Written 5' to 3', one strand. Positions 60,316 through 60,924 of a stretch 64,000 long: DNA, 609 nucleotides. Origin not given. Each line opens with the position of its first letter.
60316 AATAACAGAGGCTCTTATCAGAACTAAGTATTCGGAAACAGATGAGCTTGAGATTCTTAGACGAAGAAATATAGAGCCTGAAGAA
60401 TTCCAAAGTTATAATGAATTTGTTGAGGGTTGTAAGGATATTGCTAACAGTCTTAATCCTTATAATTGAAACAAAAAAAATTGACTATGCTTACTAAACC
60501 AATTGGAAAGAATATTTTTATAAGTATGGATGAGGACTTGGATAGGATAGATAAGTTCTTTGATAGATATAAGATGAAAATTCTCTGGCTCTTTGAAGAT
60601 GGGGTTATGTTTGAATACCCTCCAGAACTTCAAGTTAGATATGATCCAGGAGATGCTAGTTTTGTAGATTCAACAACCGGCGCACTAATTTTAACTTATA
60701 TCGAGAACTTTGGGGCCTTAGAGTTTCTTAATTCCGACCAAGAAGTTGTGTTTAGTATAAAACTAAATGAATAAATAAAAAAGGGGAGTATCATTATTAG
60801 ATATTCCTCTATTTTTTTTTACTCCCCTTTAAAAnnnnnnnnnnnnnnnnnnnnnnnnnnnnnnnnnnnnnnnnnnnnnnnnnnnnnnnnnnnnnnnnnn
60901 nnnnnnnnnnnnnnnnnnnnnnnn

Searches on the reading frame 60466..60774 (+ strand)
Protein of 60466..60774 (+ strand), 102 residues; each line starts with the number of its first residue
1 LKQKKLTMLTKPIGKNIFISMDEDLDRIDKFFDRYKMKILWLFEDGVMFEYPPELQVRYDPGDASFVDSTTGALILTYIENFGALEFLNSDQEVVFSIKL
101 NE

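Call 7: search_protein_families(library=pfam, proteins=[window:60466-60774:+], max_evalue=0.01)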
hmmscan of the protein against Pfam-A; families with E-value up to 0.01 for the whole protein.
window:60466-60774:+ (102 aa): 0 families
